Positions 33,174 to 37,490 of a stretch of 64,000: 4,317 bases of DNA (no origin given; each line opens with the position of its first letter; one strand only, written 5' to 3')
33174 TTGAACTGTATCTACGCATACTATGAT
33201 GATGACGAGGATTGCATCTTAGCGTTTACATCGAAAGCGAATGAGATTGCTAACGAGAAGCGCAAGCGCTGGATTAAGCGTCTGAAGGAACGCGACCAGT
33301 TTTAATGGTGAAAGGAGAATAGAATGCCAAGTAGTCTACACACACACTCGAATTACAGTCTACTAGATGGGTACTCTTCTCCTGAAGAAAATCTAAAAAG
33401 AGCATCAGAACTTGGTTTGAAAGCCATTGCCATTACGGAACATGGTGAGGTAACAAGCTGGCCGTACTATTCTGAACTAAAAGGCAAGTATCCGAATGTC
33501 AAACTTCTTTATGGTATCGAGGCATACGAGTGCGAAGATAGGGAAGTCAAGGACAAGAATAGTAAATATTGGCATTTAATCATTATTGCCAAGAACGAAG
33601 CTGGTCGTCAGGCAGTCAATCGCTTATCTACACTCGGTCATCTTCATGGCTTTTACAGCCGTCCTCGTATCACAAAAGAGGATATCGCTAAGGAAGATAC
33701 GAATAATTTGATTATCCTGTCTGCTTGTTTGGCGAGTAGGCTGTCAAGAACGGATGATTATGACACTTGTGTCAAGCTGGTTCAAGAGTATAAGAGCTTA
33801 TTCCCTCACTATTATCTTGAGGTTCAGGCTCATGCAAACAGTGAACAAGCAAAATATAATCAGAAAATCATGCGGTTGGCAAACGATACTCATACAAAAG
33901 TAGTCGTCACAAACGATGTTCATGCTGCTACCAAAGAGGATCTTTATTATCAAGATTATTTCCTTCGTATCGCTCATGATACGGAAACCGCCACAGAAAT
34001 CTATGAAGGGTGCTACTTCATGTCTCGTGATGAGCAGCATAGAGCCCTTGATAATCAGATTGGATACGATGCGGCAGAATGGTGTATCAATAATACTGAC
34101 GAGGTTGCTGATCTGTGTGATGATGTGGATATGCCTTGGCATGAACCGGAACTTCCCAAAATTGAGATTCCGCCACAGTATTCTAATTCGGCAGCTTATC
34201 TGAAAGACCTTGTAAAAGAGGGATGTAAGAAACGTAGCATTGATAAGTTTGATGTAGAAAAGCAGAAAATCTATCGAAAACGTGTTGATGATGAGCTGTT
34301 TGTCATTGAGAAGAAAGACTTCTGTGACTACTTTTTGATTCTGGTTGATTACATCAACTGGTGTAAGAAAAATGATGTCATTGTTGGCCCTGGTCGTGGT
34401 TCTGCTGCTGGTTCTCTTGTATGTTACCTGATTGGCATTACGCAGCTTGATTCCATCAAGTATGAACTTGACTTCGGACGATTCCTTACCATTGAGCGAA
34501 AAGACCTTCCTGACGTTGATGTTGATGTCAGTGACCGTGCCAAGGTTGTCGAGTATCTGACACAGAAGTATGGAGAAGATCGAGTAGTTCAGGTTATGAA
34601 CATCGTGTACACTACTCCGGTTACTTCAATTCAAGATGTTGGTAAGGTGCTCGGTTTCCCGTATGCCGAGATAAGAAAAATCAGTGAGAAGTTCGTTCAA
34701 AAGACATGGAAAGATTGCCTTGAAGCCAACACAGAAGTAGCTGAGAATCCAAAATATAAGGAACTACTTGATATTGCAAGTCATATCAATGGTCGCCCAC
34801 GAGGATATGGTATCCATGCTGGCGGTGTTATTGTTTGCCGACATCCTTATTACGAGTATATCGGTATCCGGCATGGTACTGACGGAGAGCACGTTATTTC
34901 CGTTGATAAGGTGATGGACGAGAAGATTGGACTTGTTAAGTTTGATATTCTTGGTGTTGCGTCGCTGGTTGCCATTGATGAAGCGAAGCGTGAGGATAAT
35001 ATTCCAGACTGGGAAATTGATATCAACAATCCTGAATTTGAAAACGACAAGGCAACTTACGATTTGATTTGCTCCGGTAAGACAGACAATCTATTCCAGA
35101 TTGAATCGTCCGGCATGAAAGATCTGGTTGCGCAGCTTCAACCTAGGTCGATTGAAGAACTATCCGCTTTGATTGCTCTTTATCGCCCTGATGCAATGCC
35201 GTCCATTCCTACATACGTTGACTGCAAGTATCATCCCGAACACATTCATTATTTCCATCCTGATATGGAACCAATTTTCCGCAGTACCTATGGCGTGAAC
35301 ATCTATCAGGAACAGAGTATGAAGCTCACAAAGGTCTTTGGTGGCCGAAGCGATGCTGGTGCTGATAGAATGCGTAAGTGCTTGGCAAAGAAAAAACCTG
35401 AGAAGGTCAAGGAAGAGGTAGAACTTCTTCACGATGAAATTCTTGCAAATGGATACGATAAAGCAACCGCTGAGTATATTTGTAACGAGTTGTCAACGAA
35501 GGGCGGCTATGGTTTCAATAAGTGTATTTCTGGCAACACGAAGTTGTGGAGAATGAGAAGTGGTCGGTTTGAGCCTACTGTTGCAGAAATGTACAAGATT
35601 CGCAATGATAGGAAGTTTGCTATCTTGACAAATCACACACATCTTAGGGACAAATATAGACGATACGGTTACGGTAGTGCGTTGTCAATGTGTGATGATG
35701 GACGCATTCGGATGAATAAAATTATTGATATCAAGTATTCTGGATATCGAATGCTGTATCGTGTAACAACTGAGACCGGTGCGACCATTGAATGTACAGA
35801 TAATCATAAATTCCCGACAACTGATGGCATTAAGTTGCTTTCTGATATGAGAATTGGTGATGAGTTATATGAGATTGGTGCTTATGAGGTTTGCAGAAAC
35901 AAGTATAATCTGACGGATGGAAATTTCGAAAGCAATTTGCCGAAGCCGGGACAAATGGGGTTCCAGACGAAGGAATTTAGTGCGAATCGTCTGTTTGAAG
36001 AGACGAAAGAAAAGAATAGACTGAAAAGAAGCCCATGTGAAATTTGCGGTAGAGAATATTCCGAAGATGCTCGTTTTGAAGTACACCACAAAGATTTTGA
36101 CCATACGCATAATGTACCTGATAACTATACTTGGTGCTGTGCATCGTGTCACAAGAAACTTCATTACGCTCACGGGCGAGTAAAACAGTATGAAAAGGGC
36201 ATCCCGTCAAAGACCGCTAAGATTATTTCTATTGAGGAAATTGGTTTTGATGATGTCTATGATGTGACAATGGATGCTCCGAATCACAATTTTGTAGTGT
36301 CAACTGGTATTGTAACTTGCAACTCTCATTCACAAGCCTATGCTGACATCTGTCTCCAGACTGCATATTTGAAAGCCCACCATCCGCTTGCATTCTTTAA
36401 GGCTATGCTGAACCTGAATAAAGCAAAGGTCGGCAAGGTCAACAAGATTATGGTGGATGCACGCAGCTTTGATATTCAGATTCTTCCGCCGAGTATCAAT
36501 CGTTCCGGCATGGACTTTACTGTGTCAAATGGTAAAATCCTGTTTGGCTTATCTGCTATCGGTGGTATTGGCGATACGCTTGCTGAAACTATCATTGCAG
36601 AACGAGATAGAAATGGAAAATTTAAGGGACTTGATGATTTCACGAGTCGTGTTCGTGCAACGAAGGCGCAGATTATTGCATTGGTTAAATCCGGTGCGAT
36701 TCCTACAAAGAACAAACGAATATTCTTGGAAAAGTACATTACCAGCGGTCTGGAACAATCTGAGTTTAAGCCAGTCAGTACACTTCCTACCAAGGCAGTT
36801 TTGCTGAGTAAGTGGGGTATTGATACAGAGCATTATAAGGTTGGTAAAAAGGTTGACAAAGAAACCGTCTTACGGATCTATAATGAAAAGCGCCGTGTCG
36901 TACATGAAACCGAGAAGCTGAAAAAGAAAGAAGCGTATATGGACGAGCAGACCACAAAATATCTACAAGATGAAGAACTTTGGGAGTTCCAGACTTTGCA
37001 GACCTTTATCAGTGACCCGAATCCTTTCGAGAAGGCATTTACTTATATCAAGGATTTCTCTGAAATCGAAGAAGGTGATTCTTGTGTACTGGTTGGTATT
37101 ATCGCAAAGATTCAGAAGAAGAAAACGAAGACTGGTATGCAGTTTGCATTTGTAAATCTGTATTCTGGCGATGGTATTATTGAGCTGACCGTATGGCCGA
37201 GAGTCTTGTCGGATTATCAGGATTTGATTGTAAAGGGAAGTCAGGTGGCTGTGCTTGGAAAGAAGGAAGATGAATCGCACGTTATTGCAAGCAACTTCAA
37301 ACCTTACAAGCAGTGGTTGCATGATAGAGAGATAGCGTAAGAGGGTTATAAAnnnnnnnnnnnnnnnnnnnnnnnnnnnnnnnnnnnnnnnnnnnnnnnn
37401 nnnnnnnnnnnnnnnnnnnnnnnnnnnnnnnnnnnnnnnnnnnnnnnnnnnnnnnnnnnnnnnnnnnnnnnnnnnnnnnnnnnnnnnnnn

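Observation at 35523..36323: HNH-endonuclease intein splitting the GYGFNK-SHSQAYA active-site motif of DnaE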

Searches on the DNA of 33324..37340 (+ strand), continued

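Call 43: search_rna_families(source=L035, start=5170, end=5450, threshold=evalue, max_evalue=10, show_alignments=3)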
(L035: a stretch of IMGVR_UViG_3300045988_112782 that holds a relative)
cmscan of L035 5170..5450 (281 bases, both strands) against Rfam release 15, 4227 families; matches with E-value up to 10: 1.
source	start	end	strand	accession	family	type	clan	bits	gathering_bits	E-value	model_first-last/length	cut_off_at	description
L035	5182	5400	+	RF00028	Intron_gpI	Intron;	-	39.7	50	5.5e-09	1-253/253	no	Group I catalytic intron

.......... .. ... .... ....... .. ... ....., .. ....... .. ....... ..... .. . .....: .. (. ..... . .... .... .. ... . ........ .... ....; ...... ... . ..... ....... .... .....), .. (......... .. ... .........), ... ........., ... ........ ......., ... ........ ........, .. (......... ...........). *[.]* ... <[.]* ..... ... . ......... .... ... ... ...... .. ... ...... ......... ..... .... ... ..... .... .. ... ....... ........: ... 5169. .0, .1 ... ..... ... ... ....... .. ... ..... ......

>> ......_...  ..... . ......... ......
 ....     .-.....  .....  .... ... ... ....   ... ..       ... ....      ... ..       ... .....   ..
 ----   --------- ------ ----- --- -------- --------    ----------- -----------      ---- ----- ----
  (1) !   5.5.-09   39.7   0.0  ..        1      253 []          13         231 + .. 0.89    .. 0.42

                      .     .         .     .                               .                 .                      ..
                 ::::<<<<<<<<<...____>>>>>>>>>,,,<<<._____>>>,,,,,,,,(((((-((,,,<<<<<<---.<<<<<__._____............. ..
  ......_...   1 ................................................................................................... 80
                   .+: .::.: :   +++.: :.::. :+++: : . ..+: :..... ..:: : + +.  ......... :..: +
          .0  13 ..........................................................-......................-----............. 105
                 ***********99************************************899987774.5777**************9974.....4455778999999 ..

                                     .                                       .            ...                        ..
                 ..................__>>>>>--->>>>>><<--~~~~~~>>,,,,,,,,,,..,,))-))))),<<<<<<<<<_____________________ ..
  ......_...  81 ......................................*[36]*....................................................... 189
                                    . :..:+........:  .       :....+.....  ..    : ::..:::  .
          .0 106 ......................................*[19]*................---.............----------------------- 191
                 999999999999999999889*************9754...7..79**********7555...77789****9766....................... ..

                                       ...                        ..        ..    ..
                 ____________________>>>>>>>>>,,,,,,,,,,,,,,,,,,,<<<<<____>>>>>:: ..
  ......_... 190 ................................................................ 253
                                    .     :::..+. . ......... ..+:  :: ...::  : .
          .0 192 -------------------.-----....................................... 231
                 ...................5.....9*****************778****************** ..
